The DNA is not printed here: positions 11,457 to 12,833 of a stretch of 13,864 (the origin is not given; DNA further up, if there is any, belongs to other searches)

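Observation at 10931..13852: A dehydroquinate-synthase-family enzyme, a LAT-like aminotransferase and an SDR sit inside a glycan cluster: candidate carbocyclic or amino-modified sugar module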

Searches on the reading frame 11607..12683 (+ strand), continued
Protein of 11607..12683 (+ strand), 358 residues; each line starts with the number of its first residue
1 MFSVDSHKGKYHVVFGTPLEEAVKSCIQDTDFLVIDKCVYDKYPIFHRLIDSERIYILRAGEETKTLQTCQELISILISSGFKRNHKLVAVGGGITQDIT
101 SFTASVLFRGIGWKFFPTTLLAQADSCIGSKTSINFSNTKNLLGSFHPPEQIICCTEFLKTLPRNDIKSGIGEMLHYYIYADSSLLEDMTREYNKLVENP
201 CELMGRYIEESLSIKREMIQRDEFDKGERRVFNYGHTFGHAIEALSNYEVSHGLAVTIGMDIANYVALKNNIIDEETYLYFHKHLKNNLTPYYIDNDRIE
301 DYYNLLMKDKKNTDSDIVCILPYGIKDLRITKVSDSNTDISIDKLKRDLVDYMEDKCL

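Call 38: search_protein_families(library=ncbifam, proteins=[L005:8086-8673:+, L005:8683-9585:+, L004:6847-7821:+, L005:6288-7103:+, L005:7100-8083:+, L089:7694-8305:+, L089:8335-9246:+, L089:6642-7670:+, L089:4825-5646:+, L089:11178-13049:+], max_evalue=0.00001)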
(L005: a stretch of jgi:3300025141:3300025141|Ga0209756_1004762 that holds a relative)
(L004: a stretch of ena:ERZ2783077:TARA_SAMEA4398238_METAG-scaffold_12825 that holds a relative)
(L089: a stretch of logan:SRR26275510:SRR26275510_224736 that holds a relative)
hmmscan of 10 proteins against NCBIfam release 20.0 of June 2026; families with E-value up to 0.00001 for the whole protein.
L005:8086-8673:+ (195 aa): 8 families
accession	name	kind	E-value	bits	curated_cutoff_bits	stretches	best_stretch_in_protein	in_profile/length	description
TIGR00441.1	gmhA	equivalog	5.6e-21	75.2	209.45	1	35-180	3-153/154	D-sedoheptulose 7-phosphate isomerase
NF001628.0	PRK00414.1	equivalog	6e-19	68.4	265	1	36-162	37-167/192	D-sedoheptulose 7-phosphate isomerase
NF010546.0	PRK13936.1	equivalog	4.9e-17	62.3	276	1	33-181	33-189/197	phosphoheptose isomerase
NF010547.0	PRK13938.1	equivalog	1.5e-11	44.4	320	1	43-176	45-183/196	D-sedoheptulose 7-phosphate isomerase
NF008138.0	PRK10886.1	equivalog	2e-10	40.7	352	1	43-182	41-188/196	DnaA initiator-associating protein DiaA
NF002805.0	PRK02947.1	subfamily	2.6e-08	33.3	135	1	26-147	23-149/247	sugar isomerase domain-containing protein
TIGR03127.2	RuMP_HxlB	equivalog_domain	2.6e-07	30.7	160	1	104-155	71-121/178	6-phospho-3-hexuloisomerase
NF040776.2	AlsR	equivalog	1.9e-06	27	400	1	102-154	173-224/279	transcriptional repressor AlsR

L005:8683-9585:+ (300 aa): 9 families
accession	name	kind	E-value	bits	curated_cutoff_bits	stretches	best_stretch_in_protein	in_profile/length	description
NF047922.1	GDPFucSynFcl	equivalog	1.3e-53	182.5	500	1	2-298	4-305/308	GDP-L-fucose synthase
TIGR01181.1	dTDP_gluc_dehyt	equivalog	1.3e-17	63.9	365.1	1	31-298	57-315/321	dTDP-glucose 4,6-dehydratase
TIGR01179.1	galE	equivalog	2.9e-14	52.6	262.3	1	31-298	54-329/332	UDP-glucose 4-epimerase GalE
NF007490.0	PRK10084.1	subfamily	2.3e-09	36.7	649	0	142-296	180-336/361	dTDP-glucose 4,6-dehydratase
TIGR04180.1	EDH_00030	hypoth_equivalog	1e-08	34.6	475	1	32-250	57-260/297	NAD-dependent 4,6-dehydratase LegB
TIGR01214.1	rmlD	equivalog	1.6e-07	30.8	224.05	1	2-116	1-116/285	dTDP-4-dehydrorhamnose reductase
TIGR02197.1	heptose_epim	equivalog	4.8e-07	29.2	274.6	0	43-296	60-315/316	ADP-glyceromanno-heptose 6-epimerase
NF042422.1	oxyalk_red_OleD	equivalog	7.6e-06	25.5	580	0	1-18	1-18/329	2-alkyl-3-oxoalkanoate reductase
NF007582.0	PRK10217.1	equivalog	8.2e-06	25.1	698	0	31-214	58-238/355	dTDP-glucose 4,6-dehydratase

L004:6847-7821:+ (324 aa): 12 families
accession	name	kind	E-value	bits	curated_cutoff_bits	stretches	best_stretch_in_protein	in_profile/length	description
TIGR01472.1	gmd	equivalog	1.5e-136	455.1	415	1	2-318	1-341/342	GDP-mannose 4,6-dehydratase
TIGR01181.1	dTDP_gluc_dehyt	equivalog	1.8e-34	119.3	365.1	1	5-306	3-302/321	dTDP-glucose 4,6-dehydratase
TIGR04180.1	EDH_00030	hypoth_equivalog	3e-30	105.3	475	1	5-302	2-296/297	NAD-dependent 4,6-dehydratase LegB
TIGR01179.1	galE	equivalog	3.6e-24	85.2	262.3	1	5-177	3-174/332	UDP-glucose 4-epimerase GalE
TIGR02622.1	CDP_4_6_dhtase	equivalog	2.6e-23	82.7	278.45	1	2-167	5-172/352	CDP-glucose 4,6-dehydratase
NF007582.0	PRK10217.1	equivalog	5.3e-16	58.6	698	1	1-237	1-244/355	dTDP-glucose 4,6-dehydratase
NF007490.0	PRK10084.1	subfamily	2.8e-15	56.2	649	1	5-237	4-251/361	dTDP-glucose 4,6-dehydratase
NF007956.0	PRK10675.1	subfamily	6.7e-13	48.5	394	1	5-159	4-159/338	UDP-glucose 4-epimerase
NF043036.1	ErythonDh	equivalog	4.8e-10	39.1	325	1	5-163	4-163/321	D-erythronate dehydrogenase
NF047922.1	GDPFucSynFcl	equivalog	4.8e-07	29.5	500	0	5-314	6-300/308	GDP-L-fucose synthase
NF052578.1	StrlDmthSdmBMthl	equivalog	5.3e-07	29.7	600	0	3-155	2-140/328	sterol demethylase protein SdmB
TIGR03466.1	HpnA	hypoth_equivalog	6.7e-06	25.2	367.65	1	3-160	2-152/327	hopanoid-associated sugar epimerase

L005:6288-7103:+ (271 aa): 20 families
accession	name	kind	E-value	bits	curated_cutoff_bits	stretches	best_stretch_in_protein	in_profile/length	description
TIGR01327.1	PGDH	equivalog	5.7e-25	88.1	454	1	44-250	63-281/525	phosphoglycerate dehydrogenase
NF006263.0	PRK08410.1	equivalog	4.4e-21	75.6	389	1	109-254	136-291/311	D-2-hydroxyacid dehydrogenase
NF005069.0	PRK06487.1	equivalog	1.6e-19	70.1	448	1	116-249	149-290/320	2-hydroxyacid dehydrogenase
NF009714.1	PRK13243.1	equivalog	1.8e-18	67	455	1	108-251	131-294/332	glyoxylate reductase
NF008759.0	PRK11790.1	equivalog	1.5e-17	63.4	404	1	118-230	152-273/410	phosphoglycerate dehydrogenase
NF005387.0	PRK06932.1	equivalog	2.6e-17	62.8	492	1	120-266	149-310/314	2-hydroxyacid dehydrogenase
NF041369.1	Dhydh_Halo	equivalog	2.2e-16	60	400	1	152-267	176-292/305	D-2-hydroxyacid dehydrogenase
NF000492.1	vanH_gen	exception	5.1e-16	58.6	540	1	122-224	145-252/312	D-lactate dehydrogenase VanH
NF001309.0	PRK00257.1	equivalog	5.6e-14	51.9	434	1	107-248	105-256/379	4-phosphoerythronate dehydrogenase PdxB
NF011938.0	PRK15409.1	equivalog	2e-13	50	492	1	156-250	194-289/324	glyoxylate/hydroxypyruvate reductase GhrB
NF000112.1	vanH-Amyco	exception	1.4e-12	47.6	625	1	122-224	174-281/348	VanH-AOV family D-lactate dehydrogenase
NF005027.0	PRK06436.1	equivalog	2.8e-12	46.4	261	1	108-259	112-268/303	2-hydroxyacid dehydrogenase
NF000371.1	vanH_Agroup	exception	3e-12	46.4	700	1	118-224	146-257/322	VanH-A/VanH-Pt family D-lactate dehydrogenase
NF000151.1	vanH-Ac1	exception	9.9e-12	44.8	750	1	122-224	181-288/351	D-lactate dehydrogenase VanH-Ac1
NF000128.1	vanH-Sc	exception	2.1e-11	43.5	650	1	122-224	165-272/337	D-lactate dehydrogenase VanH-Sc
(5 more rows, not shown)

L005:7100-8083:+ (327 aa): 8 families
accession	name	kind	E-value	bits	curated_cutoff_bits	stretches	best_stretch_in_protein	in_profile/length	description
TIGR04380.1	myo_inos_iolG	equivalog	2.2e-28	99.1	355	1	1-323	2-319/330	inositol 2-dehydrogenase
NF052479.1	LevoglcsnDh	equivalog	5.5e-26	91.1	650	1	39-202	57-221/386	levoglucosan dehydrogenase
NF040723.1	UDP-GlcNAcDh_Arch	equivalog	2.4e-20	73.3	450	1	1-224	1-219/302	UDP-N-acetylglucosamine 3-dehydrogenase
NF008607.0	PRK11579.1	subfamily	4.9e-16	58.7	330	1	43-227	52-231/346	oxidoreductase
NF041392.1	XylDh_Gfo6_Halo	equivalog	7.1e-15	54.6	350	1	55-325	82-340/350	D-xylose 1-dehydrogenase Gfo6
NF052679.1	InsChiInosDhIolG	equivalog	1.3e-12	47.5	540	1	2-147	4-159/343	bifunctional inositol 2-dehydrogenase/D-chiro-inositol 1-dehydrogenase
NF058563.1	BT_2159_fam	equivalog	3.9e-09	36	650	1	2-142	2-149/350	disaccharide 3-dehydrogenase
NF007574.0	PRK10206.1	equivalog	8.9e-07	28.3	352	1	44-143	54-153/345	oxidoreductase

L089:7694-8305:+ (203 aa): 8 families
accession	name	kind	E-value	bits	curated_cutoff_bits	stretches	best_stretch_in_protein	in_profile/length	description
TIGR00441.1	gmhA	equivalog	4.3e-26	91.8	209.45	1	49-196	9-151/154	D-sedoheptulose 7-phosphate isomerase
NF010547.0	PRK13938.1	equivalog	6.8e-25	87.9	320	1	35-196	32-185/196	D-sedoheptulose 7-phosphate isomerase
NF010546.0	PRK13936.1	equivalog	5.1e-24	85.1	276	1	34-196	26-186/197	phosphoheptose isomerase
NF001628.0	PRK00414.1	equivalog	3.6e-19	69.2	265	1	31-195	24-183/192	D-sedoheptulose 7-phosphate isomerase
NF008138.0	PRK10886.1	equivalog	1.1e-17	64.5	352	1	35-166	25-153/196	DnaA initiator-associating protein DiaA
NF002805.0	PRK02947.1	subfamily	9.6e-09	34.8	135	1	18-170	4-166/247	sugar isomerase domain-containing protein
TIGR03127.2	RuMP_HxlB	equivalog_domain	9.9e-09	35.3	160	0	120-177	70-127/178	6-phospho-3-hexuloisomerase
NF041755.1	RuMP_HxlAB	equivalog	2.7e-06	26.6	500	0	120-181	286-346/391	bifunctional 3-hexulose-6-phosphate synthase/6-phospho-3-hexuloisomerase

L089:8335-9246:+ (303 aa): 22 families
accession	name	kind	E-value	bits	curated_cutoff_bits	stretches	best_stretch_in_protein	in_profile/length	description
TIGR01327.1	PGDH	equivalog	3.8e-60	204.2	454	1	34-302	24-302/525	phosphoglycerate dehydrogenase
NF008759.0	PRK11790.1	equivalog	7.2e-48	163.3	404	1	18-301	23-317/410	phosphoglycerate dehydrogenase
NF009714.1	PRK13243.1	equivalog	1.5e-43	149.4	455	1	60-299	55-311/332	glyoxylate reductase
NF006374.0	PRK08605.1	subfamily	7.2e-38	130.5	356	1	56-302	51-323/332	D-lactate dehydrogenase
NF006263.0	PRK08410.1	equivalog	1.1e-34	120.3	389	1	62-301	53-307/311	D-2-hydroxyacid dehydrogenase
NF005069.0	PRK06487.1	equivalog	1.9e-34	119.1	448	1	39-296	37-306/320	2-hydroxyacid dehydrogenase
NF011938.0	PRK15409.1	equivalog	3.1e-34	118.4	492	2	196-302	199-310/324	glyoxylate/hydroxypyruvate reductase GhrB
NF009127.0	PRK12480.1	equivalog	4.5e-33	114.6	579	1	67-289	65-308/330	D-lactate dehydrogenase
NF041369.1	Dhydh_Halo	equivalog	1.2e-28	100.2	400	1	73-291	57-285/305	D-2-hydroxyacid dehydrogenase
NF005387.0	PRK06932.1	equivalog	3.1e-28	98.7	492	1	62-296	55-305/314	2-hydroxyacid dehydrogenase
NF005750.0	PRK07574.1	equivalog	5.5e-27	94.8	329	1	70-290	113-346/386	NAD-dependent formate dehydrogenase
NF001309.0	PRK00257.1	equivalog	2.6e-25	89.2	434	1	48-300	35-277/379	4-phosphoerythronate dehydrogenase PdxB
NF000492.1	vanH_gen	exception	2.8e-25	89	540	1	67-260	62-255/312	D-lactate dehydrogenase VanH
NF000112.1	vanH-Amyco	exception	1.9e-20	73.4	625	1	67-260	91-284/348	VanH-AOV family D-lactate dehydrogenase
NF000371.1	vanH_Agroup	exception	8.2e-19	67.9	700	1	67-260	67-260/322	VanH-A/VanH-Pt family D-lactate dehydrogenase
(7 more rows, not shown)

L089:6642-7670:+ (342 aa): 6 families
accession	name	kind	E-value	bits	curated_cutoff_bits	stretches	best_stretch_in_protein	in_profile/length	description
TIGR04380.1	myo_inos_iolG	equivalog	3.5e-28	98.4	355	1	3-327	1-319/330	inositol 2-dehydrogenase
NF052479.1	LevoglcsnDh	equivalog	2.8e-25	88.8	650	1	59-200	71-213/386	levoglucosan dehydrogenase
NF040723.1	UDP-GlcNAcDh_Arch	equivalog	1.6e-21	77.2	450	1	4-251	1-238/302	UDP-N-acetylglucosamine 3-dehydrogenase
NF041392.1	XylDh_Gfo6_Halo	equivalog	3.7e-12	45.7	350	1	52-333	72-344/350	D-xylose 1-dehydrogenase Gfo6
NF052679.1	InsChiInosDhIolG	equivalog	2.8e-10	39.7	540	1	4-197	3-194/343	bifunctional inositol 2-dehydrogenase/D-chiro-inositol 1-dehydrogenase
NF008607.0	PRK11579.1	subfamily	2.7e-09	36.5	330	1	2-192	3-192/346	oxidoreductase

L089:4825-5646:+ (273 aa): 6 families
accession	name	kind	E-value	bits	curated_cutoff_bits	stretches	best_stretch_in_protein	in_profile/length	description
NF009905.0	PRK13368.1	subfamily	7.7e-82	274.3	255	1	17-264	1-241/243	3-deoxy-manno-octulosonate cytidylyltransferase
NF003952.0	PRK05450.1-5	subfamily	3.6e-76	255.6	193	1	17-263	1-247/250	3-deoxy-manno-octulosonate cytidylyltransferase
NF003950.0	PRK05450.1-3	subfamily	1.5e-57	194.8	234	1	17-263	1-244/248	3-deoxy-manno-octulosonate cytidylyltransferase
NF003948.0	PRK05450.1-1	equivalog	1.6e-47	161.8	281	1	17-259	4-241/248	3-deoxy-manno-octulosonate cytidylyltransferase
TIGR00466.1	kdsB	equivalog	8.7e-46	156.3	155.2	1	17-254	1-240/241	3-deoxy-manno-octulosonate cytidylyltransferase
TIGR03584.1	PseF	equivalog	5.1e-07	29.6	205.7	1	21-118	2-102/222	pseudaminic acid cytidylyltransferase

L089:11178-13049:+ (623 aa): 1 family
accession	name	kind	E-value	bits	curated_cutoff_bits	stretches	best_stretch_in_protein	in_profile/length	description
TIGR04326.1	O_ant_LIC13510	subfamily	1.2e-154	516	250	1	22-619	1-601/602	TIGR04326 family surface carbohydrate biosynthesis protein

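Call 41: find_related_loci(query=A1, collection=viral_contigs, flank=10000)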
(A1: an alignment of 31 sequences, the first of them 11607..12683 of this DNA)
Query A1 (358 aa) in viral_contigs; peptide patterns used: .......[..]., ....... (x = any residue, [..] = any of these).
128 stretches matched a pattern; 111 encode a relative of the query (tblastn E <= 1e-3); the best 80 are kept; 80 distinct loci.
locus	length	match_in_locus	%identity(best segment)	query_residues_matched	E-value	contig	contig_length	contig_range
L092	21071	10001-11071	80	1-358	0e+0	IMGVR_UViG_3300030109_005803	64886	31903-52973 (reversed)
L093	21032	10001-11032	55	4-354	1e-132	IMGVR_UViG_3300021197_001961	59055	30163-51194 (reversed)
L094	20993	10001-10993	55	4-335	2e-129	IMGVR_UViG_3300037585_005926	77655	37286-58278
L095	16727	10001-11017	57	1-335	2e-128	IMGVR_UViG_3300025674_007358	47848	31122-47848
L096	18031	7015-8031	57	1-335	2e-128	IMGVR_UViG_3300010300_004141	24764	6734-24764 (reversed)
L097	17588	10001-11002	56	4-338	4e-127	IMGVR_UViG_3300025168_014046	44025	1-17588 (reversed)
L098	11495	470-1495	52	4-353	3e-111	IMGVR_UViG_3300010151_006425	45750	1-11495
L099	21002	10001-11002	50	2-337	4e-109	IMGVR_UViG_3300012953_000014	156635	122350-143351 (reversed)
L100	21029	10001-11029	48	2-354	8e-107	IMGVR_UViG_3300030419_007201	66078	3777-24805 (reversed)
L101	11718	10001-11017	49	2-337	3e-105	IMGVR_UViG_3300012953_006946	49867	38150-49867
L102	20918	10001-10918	53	29-335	4e-104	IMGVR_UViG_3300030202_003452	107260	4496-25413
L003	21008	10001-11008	49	1-357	3e-96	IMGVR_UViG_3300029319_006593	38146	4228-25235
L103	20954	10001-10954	49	1-335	3e-95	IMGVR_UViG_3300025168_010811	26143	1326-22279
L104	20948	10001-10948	48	4-321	4e-93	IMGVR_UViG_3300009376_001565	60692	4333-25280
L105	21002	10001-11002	48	1-356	7e-92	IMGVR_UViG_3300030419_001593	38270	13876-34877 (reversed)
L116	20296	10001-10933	43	2-322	2e-75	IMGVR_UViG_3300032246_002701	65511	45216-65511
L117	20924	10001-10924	42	11-321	7e-75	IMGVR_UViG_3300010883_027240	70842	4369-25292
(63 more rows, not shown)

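Call 48: search_protein_families(library=pfam, proteins=[L004:5367-5951:+, L006:12218-12808:+, L092:13047-13631:+, L003:12853-13419:+, L003:12146-12853:+, L092:12243-13028:+, L092:17383-18777:+, L092:18797-19780:+, L092:16414-17103:+, L092:1317-2342:+], max_evalue=0.1)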
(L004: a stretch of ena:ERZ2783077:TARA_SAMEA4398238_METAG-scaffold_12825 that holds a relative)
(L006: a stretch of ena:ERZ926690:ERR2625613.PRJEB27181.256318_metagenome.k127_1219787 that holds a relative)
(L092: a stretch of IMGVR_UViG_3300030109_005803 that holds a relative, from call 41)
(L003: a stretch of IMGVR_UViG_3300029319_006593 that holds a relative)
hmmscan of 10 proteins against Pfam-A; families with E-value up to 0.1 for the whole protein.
L004:5367-5951:+ (194 aa): 2 families
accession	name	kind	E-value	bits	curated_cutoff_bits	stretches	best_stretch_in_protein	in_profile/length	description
PF13580.11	SIS_2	-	4.5e-06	27.2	27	1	22-125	26-130/138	SIS domain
PF01380.27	SIS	-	0.0025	18.1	25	0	29-53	3-27/131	SIS domain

L006:12218-12808:+ (196 aa): 1 family
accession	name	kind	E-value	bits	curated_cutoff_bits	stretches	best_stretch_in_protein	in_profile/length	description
PF13580.11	SIS_2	-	3.3e-05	24.4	27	1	24-129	28-134/138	SIS domain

L092:13047-13631:+ (194 aa): 1 family
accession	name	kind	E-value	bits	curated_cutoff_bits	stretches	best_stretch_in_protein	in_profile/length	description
PF13580.11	SIS_2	-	5.7e-06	26.8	27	1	22-129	26-134/138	SIS domain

L003:12853-13419:+ (188 aa): 2 families
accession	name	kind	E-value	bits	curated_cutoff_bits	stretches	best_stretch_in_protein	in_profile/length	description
PF13580.11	SIS_2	-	0.00032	21.2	27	1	26-132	29-136/138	SIS domain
PF01380.27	SIS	-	0.022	15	25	0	28-54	1-27/131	SIS domain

L003:12146-12853:+ (235 aa): 1 family
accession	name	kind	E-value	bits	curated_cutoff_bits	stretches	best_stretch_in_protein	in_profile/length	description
PF01973.23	MptE-like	-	2e-08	34.7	34.6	1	3-145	26-170/171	6-hydroxymethylpterin diphosphokinase MptE-like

L092:12243-13028:+ (261 aa): 1 family
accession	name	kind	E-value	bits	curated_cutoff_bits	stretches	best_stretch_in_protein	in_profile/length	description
PF01973.23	MptE-like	-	1.3e-07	32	34.6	1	3-170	23-170/171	6-hydroxymethylpterin diphosphokinase MptE-like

L092:17383-18777:+ (464 aa): 1 family
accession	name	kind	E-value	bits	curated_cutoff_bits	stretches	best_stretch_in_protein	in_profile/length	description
PF01464.25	SLT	-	0.00077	19.5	21.3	1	317-376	6-62/117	Transglycosylase SLT domain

L092:18797-19780:+ (327 aa): 0 families

L092:16414-17103:+ (229 aa): 1 family
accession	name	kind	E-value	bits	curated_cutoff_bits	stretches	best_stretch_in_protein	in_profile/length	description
PF24405.1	Pua-like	-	0.042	14.1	27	1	109-203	70-160/176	Pua-like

L092:1317-2342:+ (341 aa): 1 family
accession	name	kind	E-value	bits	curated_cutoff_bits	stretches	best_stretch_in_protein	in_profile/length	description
PF13524.12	Glyco_trans_1_2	-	5.6e-12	46.3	25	1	228-338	31-142/144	Glycosyl transferase-like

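Call 51: search_solved_structures(query=L089:11178-13049:+, max_evalue=1)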
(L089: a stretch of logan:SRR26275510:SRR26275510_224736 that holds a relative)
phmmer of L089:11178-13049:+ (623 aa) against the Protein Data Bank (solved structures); distinct sequences matched with E-value up to 1: 0.

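Call 56: search_protein_families(library=pfam, proteins=[L010:7266-8234:+, L013:5104-5856:+, L015:6689-7582:+, L101:1468-2325:+, L103:4850-5473:+], max_evalue=0.01)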
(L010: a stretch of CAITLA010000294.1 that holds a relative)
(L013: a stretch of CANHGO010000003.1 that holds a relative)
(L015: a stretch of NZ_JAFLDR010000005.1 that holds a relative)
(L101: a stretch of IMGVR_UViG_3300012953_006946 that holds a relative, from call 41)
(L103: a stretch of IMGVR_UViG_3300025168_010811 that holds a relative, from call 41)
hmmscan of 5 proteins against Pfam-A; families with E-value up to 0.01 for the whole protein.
L010:7266-8234:+ (322 aa): 6 families
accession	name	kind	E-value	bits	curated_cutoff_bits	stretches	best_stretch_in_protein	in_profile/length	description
PF13489.12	Methyltransf_23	-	9.1e-21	74.7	27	1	128-275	20-163/164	Methyltransferase domain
PF08241.18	Methyltransf_11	-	1e-10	42.5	21.2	1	135-223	1-94/95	Methyltransferase domain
PF08242.18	Methyltransf_12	-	4.3e-10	40.6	30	1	135-222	1-98/98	Methyltransferase domain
PF13649.12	Methyltransf_25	-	1.9e-08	35.3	27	1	134-220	1-97/97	Methyltransferase domain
PF13847.12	Methyltransf_31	-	1.9e-06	28.1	27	1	132-228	5-113/145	Methyltransferase domain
PF05219.18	DREV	-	0.00098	18.8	26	1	126-220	89-182/265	DREV methyltransferase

L013:5104-5856:+ (250 aa): 1 family
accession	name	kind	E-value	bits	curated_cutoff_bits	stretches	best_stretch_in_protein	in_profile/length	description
PF03328.21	HpcH_HpaI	-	2e-38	132.3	25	1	8-229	2-215/221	HpcH/HpaI aldolase/citrate lyase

L015:6689-7582:+ (297 aa): 1 family
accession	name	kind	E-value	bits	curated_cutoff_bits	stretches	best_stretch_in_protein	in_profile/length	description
PF05050.19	Methyltransf_21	-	6.7e-12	46.3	22.7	1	107-255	1-152/173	Methyltransferase FkbM domain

L101:1468-2325:+ (285 aa): 4 families
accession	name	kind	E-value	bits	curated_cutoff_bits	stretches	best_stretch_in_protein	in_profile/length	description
PF03721.20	UDPG_MGDP_dh_N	-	4.6e-26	92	27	1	43-151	65-181/187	UDP-glucose/GDP-mannose dehydrogenase family, NAD binding domain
PF00984.24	UDPG_MGDP_dh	-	1.1e-21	77.2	25.4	1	173-268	2-92/94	UDP-glucose/GDP-mannose dehydrogenase family, central domain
PF03807.23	F420_oxidored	-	0.00062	20.8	21.6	0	12-64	2-69/94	NADP oxidoreductase coenzyme F420-dependent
PF02826.25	2-Hacid_dh_C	-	0.0056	16.5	25.1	0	6-64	33-101/178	D-isomer specific 2-hydroxyacid dehydrogenase, NAD binding domain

L103:4850-5473:+ (207 aa): 1 family
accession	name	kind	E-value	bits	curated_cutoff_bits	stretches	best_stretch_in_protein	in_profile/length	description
PF05050.19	Methyltransf_21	-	8.6e-07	29.7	22.7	1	40-178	1-156/173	Methyltransferase FkbM domain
